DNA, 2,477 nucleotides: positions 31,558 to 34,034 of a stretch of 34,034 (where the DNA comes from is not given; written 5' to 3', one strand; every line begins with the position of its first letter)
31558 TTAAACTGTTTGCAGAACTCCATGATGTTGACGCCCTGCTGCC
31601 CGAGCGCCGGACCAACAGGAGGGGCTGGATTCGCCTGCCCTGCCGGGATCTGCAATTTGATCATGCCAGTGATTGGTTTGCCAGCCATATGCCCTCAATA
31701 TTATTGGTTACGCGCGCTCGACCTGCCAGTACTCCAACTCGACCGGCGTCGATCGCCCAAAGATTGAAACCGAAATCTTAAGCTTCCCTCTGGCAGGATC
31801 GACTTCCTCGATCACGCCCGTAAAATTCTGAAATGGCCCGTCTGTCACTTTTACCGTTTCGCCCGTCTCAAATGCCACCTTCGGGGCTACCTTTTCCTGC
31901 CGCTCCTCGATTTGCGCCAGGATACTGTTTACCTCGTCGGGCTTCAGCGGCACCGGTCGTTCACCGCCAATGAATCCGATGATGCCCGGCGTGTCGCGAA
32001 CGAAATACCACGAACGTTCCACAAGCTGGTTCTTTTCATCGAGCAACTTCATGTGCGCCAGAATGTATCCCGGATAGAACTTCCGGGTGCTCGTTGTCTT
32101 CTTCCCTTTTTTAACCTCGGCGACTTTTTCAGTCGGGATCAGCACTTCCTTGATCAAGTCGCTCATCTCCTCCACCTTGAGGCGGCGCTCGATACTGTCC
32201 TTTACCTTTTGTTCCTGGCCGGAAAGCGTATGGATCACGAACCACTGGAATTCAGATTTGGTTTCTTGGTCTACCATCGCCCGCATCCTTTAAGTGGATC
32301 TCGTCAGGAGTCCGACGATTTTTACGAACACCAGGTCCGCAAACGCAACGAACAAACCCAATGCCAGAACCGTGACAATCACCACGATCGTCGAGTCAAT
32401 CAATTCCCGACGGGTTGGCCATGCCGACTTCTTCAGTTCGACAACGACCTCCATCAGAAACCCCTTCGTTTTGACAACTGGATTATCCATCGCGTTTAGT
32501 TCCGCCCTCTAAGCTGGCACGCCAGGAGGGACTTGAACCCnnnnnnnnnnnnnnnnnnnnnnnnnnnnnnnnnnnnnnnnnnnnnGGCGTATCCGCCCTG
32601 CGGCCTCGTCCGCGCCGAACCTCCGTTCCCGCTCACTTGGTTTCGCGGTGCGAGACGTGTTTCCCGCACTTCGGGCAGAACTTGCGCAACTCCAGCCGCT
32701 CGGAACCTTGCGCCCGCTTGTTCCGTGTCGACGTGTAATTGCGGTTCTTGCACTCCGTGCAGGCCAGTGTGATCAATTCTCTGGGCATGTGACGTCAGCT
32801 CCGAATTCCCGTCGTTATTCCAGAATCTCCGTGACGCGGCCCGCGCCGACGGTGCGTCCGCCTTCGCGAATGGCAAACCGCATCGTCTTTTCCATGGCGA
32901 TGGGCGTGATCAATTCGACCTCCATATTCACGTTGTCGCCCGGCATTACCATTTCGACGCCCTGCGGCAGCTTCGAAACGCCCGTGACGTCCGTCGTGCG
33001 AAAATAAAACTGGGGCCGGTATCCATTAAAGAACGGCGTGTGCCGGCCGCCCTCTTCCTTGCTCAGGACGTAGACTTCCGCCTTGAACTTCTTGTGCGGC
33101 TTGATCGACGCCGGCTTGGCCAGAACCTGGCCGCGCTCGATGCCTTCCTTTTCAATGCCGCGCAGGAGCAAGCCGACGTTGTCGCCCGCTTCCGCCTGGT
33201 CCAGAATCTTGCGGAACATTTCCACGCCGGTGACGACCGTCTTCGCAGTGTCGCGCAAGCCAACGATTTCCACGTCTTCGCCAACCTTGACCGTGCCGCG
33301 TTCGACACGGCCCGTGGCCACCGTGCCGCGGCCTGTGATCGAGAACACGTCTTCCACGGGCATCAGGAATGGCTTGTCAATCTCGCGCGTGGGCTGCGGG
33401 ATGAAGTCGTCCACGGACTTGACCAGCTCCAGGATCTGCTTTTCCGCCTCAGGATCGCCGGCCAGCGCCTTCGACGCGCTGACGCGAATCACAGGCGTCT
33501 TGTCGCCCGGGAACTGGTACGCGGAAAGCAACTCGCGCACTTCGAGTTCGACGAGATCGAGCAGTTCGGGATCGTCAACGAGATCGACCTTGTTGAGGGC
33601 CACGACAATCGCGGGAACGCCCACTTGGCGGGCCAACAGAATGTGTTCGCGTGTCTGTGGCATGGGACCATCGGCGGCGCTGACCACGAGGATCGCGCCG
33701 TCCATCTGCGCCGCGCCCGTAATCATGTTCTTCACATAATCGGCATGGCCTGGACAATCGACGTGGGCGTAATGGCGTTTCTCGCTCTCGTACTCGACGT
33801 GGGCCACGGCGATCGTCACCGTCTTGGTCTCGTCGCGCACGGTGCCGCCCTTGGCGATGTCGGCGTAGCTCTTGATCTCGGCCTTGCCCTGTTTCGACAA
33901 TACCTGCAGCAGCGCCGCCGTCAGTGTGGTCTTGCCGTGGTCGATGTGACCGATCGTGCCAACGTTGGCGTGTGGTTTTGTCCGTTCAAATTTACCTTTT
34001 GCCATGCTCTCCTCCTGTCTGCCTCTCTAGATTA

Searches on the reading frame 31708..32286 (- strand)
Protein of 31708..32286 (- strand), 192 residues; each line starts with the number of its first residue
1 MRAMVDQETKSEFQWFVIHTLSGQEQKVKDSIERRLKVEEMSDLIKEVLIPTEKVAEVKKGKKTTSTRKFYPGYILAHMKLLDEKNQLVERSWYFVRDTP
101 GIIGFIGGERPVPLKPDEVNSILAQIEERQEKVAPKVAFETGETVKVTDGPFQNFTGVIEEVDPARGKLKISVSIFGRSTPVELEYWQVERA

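Call 21: search_protein_families(library=pfam, proteins=[window:31708-32286:-], max_evalue=0.001)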
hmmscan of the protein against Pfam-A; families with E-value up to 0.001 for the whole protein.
window:31708-32286:- (192 aa): 2 families
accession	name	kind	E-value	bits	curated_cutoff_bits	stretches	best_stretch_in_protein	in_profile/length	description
PF02357.24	NusG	-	1e-24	87.3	22.2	1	14-122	2-92/93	Transcription termination factor nusG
PF00467.35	KOW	-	2.1e-07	30.9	22.3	1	142-168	2-28/32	KOW motif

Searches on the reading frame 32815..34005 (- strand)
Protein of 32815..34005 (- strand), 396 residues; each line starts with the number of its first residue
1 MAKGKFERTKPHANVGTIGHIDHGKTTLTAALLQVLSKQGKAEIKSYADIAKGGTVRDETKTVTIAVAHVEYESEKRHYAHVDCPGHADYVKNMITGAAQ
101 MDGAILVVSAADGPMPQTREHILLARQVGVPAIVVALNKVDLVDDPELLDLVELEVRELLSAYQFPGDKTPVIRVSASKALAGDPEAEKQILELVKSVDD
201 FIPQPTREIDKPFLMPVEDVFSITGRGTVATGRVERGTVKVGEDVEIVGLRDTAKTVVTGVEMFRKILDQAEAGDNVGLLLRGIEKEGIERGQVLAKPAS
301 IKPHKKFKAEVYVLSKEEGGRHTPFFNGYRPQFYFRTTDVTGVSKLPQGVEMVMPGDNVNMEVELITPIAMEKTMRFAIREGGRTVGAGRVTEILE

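Call 21: search_protein_families(library=pfam, proteins=[window:32815-34005:-], max_evalue=0.001)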
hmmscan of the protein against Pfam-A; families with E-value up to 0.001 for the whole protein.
window:32815-34005:- (396 aa): 5 families
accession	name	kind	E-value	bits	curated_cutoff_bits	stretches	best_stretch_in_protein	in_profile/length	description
PF00009.33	GTP_EFTU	-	1.3e-56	191.6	26.5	1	10-203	1-187/188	Elongation factor Tu GTP binding domain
PF03143.23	GTP_EFTU_D3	-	7.6e-42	142.4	27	1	300-394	1-105/106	Elongation factor Tu C-terminal domain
PF03144.31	GTP_EFTU_D2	-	2.4e-20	73.2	30.3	1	227-296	1-73/73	Elongation factor Tu domain 2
PF01926.29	MMR_HSR1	-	0.00054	20.5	21.9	0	15-139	2-113/113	50S ribosome-binding GTPase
PF22042.2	EF-G_D2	-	0.0009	19.7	27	0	225-280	14-69/84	Elongation factor G domain 2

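Call 76: list_cluster_members(proteins=[window:32815-34005:-, window:20907-21305:-, window:15196-15471:-, window:14076-14411:-, window:12072-12437:-])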
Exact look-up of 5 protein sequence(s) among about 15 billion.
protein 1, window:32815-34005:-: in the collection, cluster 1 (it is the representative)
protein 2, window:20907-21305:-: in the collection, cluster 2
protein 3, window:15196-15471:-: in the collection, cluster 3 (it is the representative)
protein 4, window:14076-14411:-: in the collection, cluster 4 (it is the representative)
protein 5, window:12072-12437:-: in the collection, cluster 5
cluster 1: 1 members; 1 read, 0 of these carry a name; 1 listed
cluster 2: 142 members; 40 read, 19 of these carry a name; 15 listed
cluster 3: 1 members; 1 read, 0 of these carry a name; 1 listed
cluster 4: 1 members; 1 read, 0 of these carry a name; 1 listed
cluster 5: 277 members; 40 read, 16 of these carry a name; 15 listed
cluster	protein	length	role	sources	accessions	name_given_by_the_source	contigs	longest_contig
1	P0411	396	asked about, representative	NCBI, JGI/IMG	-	-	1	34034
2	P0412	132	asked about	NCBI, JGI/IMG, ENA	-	-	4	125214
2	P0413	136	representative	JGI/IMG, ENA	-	-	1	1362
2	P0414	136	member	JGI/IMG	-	small subunit ribosomal protein S12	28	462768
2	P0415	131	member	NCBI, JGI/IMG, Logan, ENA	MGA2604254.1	MAG: 30S ribosomal protein S12 [Verrucomicrobiia bacterium] | small subunit ribosomal protein S12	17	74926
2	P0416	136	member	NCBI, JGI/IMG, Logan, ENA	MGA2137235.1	MAG: 30S ribosomal protein S12 [Verrucomicrobiia bacterium] | small subunit ribosomal protein S12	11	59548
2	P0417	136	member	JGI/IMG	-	small subunit ribosomal protein S12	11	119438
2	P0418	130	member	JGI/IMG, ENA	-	small subunit ribosomal protein S12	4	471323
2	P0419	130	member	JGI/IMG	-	small subunit ribosomal protein S12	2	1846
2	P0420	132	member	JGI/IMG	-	small subunit ribosomal protein S12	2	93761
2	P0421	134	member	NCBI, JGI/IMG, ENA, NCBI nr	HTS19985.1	MAG TPA: 30S ribosomal protein S12 [Verrucomicrobiae bacterium] | 30S ribosomal protein S12 [Verrucomicrobiae bacterium]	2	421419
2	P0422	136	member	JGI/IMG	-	small subunit ribosomal protein S12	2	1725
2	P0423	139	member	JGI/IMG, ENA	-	small subunit ribosomal protein S12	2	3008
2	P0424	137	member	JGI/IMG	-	small subunit ribosomal protein S12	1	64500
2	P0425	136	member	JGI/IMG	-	small subunit ribosomal protein S12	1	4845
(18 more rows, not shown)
